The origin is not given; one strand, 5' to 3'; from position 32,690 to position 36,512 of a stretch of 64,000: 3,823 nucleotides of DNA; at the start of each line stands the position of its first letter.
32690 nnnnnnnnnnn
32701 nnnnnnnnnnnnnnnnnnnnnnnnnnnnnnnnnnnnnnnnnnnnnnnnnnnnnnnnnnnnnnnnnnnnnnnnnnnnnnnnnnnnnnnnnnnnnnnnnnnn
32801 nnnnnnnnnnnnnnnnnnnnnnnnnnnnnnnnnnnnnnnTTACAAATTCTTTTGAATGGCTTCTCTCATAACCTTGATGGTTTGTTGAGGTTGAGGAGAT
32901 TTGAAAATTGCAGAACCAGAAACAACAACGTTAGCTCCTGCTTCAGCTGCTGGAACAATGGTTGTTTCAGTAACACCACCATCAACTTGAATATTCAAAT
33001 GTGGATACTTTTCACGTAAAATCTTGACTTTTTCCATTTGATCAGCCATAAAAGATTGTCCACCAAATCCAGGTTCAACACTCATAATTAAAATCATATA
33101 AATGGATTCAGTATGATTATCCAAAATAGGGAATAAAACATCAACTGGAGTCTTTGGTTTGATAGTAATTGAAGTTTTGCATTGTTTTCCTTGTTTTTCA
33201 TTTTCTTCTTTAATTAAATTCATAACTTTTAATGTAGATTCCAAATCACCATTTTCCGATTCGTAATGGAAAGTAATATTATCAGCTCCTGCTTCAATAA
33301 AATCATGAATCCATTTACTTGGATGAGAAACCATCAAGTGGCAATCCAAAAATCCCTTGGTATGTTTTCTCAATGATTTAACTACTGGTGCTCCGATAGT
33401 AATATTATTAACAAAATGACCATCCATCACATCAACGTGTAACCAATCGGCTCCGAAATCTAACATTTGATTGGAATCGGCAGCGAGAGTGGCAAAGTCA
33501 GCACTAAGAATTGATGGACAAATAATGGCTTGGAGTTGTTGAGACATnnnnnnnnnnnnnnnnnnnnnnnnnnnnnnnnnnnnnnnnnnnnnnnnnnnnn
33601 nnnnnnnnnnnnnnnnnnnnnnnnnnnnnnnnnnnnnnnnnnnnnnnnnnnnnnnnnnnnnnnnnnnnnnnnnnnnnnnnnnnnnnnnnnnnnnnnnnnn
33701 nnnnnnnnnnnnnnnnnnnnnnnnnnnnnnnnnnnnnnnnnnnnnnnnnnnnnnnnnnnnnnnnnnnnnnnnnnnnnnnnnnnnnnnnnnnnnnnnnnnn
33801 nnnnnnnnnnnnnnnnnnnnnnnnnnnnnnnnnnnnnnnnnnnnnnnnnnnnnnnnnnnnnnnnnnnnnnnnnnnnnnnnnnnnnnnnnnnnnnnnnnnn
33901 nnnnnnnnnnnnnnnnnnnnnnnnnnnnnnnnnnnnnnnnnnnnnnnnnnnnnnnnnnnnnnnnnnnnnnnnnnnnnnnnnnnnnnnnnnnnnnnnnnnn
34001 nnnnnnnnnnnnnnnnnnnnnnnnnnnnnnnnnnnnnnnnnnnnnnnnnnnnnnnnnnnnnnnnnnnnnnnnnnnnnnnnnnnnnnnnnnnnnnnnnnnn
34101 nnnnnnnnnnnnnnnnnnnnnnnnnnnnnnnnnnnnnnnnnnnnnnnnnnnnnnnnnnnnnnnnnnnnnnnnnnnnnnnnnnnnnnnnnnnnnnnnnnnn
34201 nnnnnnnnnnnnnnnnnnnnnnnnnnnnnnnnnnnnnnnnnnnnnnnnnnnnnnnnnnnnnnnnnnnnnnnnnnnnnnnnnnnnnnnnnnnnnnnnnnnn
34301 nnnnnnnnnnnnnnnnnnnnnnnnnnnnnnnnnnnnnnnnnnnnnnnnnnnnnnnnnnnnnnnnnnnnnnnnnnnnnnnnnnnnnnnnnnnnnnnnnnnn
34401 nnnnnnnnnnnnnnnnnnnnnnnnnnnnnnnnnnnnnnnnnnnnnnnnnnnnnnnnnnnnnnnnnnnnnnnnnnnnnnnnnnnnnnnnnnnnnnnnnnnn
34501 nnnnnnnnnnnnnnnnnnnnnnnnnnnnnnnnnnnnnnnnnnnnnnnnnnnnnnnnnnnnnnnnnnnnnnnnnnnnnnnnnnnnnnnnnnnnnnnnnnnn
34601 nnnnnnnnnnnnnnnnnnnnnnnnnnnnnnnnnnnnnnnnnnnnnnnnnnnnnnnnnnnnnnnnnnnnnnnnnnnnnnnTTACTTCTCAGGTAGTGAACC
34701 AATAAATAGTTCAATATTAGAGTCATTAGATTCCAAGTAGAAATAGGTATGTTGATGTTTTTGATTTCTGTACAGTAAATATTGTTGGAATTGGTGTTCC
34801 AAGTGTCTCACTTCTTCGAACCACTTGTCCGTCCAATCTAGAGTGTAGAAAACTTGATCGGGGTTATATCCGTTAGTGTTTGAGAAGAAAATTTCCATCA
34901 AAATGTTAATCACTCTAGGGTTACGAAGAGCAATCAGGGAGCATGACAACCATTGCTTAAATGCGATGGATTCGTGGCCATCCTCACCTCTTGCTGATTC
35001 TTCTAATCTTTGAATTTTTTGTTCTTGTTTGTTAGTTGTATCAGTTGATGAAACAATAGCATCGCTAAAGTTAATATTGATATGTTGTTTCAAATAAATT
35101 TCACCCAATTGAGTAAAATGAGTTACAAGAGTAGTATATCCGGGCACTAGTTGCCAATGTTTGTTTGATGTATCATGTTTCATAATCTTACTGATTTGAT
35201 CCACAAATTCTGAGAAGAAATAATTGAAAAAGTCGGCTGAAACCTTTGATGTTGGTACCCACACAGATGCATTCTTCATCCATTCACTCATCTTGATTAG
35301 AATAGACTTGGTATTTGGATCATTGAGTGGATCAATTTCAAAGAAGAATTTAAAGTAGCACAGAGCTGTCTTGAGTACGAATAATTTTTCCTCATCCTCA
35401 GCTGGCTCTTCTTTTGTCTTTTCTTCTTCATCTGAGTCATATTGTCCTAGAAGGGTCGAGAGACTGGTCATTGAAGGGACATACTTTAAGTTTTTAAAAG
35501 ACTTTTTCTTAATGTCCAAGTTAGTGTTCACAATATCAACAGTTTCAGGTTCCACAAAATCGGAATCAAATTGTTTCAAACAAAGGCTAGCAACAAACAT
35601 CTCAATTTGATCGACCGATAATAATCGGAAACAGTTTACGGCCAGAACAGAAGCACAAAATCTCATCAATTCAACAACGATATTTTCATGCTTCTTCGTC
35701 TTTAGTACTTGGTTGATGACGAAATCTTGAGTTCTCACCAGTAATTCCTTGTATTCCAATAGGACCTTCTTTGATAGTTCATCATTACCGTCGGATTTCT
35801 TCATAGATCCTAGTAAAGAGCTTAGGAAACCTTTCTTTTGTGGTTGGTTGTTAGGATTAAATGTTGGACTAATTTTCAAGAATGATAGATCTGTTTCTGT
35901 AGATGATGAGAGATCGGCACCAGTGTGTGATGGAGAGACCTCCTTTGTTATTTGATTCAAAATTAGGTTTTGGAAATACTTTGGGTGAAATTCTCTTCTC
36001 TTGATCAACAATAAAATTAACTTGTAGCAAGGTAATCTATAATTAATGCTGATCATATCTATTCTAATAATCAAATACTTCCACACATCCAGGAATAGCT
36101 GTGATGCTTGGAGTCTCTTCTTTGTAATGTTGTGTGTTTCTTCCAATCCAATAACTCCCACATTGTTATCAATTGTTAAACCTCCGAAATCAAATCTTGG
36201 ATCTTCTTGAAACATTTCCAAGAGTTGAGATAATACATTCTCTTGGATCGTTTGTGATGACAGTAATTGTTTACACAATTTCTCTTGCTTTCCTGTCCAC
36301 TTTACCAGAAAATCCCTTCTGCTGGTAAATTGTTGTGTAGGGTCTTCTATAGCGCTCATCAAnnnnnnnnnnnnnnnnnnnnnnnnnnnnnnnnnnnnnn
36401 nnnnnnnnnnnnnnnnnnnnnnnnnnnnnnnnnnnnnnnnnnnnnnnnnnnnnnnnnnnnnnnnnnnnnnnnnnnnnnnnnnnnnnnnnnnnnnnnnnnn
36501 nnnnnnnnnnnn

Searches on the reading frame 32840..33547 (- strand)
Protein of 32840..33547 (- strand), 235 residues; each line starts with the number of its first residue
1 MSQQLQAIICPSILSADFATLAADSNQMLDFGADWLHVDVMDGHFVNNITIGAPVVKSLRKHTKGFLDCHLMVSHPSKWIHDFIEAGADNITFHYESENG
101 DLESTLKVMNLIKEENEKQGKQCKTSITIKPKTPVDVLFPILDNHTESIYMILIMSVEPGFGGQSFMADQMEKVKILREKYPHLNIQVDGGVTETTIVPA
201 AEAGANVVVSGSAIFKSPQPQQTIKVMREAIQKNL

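Call 45: search_protein_families(library=pfam, proteins=[window:32840-33547:-], max_evalue=0.00001)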
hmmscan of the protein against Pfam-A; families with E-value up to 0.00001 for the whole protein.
window:32840-33547:- (235 aa): 1 family
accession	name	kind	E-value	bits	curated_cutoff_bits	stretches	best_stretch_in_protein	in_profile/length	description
PF00834.25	Ribul_P_3_epim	-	1.8e-64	217.3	21.1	1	9-215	2-198/198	Ribulose-phosphate 3 epimerase family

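Call 49: find_homologous_proteins(query=window:32840-33547:-, max_evalue=1e-30)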
Query window:32840-33547:- (235 aa): 7968 proteins with E <= 1e-30 among 8000 candidates; the best 120 are listed.
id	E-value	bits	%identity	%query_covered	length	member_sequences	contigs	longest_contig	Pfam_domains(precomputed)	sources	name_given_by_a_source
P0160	5.6e-153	525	100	100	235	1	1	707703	PF00834.26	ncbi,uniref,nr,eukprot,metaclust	ncbi:predicted protein [Naegleria gruberi]|uniref:Ribulose-phosphate 3-epimerase n=1 Tax=Naegleria g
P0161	7.2e-123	426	80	97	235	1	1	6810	PF00834.26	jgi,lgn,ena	-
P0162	2.5e-122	425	79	100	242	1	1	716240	PF00834.26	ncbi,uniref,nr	ncbi:hypothetical protein C9374_001937 [Naegleria lovaniensis]|uniref:Ribulose-phosphate 3-epimerase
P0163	1.4e-119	416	79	97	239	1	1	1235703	PF00834.26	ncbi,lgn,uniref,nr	ncbi:hypothetical protein FDP41_000505 [Naegleria fowleri]|uniref:Ribulose-phosphate 3-epimerase n=1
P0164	2.9e-118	411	77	98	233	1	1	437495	PF00834.26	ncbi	ncbi:hypothetical protein ABK040_008495 [Willaertia magna]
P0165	3.4e-87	310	62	99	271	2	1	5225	PF00834.26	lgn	-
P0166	3.6e-82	293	60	97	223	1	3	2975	PF00834.26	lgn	-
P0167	6.8e-78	279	57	99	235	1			PF00834.26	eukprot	eukprot:gene5598-6966_t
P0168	9.3e-78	279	58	98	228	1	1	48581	PF00834.26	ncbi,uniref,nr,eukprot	ncbi:ribulose phosphate 3-epimerase [Dictyostelium purpureum]|uniref:Ribulose-phosphate 3-epimerase 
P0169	1.5e-77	278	57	98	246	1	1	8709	PF00834.26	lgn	-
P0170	2.5e-74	268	55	97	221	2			PF00834.26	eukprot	eukprot:CAMPEP_0184341850 /NCGR_PEP_ID=MMETSP1089-20130417/10450_1 /TAXON_ID=38269 ORGANISM="Gloeoch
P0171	3.8e-74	267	57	97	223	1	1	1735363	PF00834.26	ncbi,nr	ncbi:RIBULOSE-phosphate 3-epimerase [Blastocladiella emersonii ATCC 22665]|nr:RIBULOSE-phosphate 3-e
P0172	4.1e-74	267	55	99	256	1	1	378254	PF00834.26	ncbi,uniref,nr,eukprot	ncbi:ribulose phosphate 3-epimerase [Cavenderia fasciculata]|uniref:Ribulose-phosphate 3-epimerase n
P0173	4.2e-74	267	57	99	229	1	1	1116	PF00834.26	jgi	-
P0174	6.3e-72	260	55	97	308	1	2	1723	PF00834.26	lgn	-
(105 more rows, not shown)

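Call 51: find_encoding_contigs(protein=P0163, flank=10000, max_places=2)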
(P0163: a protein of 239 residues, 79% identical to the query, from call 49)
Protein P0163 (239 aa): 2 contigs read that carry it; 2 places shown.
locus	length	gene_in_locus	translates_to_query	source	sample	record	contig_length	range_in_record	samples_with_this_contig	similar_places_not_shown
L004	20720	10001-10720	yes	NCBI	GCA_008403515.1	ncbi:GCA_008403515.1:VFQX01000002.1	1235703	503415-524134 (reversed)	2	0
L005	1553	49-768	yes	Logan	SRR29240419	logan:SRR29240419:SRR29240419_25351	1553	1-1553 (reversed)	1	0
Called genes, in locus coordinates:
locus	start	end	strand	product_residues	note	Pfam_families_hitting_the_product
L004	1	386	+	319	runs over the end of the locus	PF10127:RlaP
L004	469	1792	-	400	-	PF01896:DNA_primase_S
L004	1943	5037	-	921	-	PF00628:PHD (weak)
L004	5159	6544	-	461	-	PF00651:BTB (faint)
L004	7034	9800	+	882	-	PF08578:DUF1765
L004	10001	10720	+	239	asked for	PF00834:Ribul_P_3_epim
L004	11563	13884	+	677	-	PF00172:Zn_clus (weak)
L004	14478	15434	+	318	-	-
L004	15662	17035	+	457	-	PF00202:Aminotran_3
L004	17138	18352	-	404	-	PF00462:Glutaredoxin, PF13409:GST_N_2 (weak), PF13417:GST_N_3, PF17172:GST_N_4 (weak)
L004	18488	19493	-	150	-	PF12796:Ank_2, PF00023:Ank (weak), PF13606:Ank_3 (weak), PF13857:Ank_5, PF13637:Ank_4 (weak)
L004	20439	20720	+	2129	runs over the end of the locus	PF20692:cpSF2-GREB1, PF20691:TAGT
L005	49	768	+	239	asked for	PF00834:Ribul_P_3_epim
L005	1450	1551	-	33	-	?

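Call 52: find_encoding_contigs(protein=P0162, flank=10000, max_places=2)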
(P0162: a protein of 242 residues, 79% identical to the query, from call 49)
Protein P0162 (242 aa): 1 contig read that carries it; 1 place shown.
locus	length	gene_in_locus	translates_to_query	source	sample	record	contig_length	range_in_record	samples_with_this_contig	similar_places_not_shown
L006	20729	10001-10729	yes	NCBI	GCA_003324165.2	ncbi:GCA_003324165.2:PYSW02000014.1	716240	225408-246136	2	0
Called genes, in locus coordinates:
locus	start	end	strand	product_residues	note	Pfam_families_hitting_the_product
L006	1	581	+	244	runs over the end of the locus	PF10127:RlaP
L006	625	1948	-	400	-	PF01896:DNA_primase_S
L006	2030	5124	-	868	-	PF00628:PHD (weak)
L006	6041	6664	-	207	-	-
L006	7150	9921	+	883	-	PF08578:DUF1765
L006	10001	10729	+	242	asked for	PF00834:Ribul_P_3_epim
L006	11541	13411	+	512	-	PF00172:Zn_clus (weak)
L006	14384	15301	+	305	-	-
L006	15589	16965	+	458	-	PF00202:Aminotran_3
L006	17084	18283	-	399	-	PF00462:Glutaredoxin, PF13417:GST_N_3, PF13409:GST_N_2 (weak), PF17172:GST_N_4 (weak)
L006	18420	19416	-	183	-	PF00023:Ank (faint), PF13606:Ank_3 (faint), PF13637:Ank_4 (faint), PF12796:Ank_2 (weak), PF13857:Ank_5 (weak)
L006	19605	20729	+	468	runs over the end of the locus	-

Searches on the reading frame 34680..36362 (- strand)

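Call 45: search_protein_families(library=pfam, proteins=[window:34680-36362:-], max_evalue=0.00001)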
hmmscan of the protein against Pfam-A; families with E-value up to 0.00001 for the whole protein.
window:34680-36362:- (560 aa): 0 families

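Call 79: search_protein_families(library=pfam, proteins=[window:34680-36362:-], max_evalue=0.1)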
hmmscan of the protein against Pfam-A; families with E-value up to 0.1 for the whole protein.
window:34680-36362:- (560 aa): 1 family
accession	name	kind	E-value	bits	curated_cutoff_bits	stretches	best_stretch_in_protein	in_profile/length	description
PF08578.15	DUF1765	-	0.00083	20.2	25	1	485-531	1-47/125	Protein of unknown function (DUF1765)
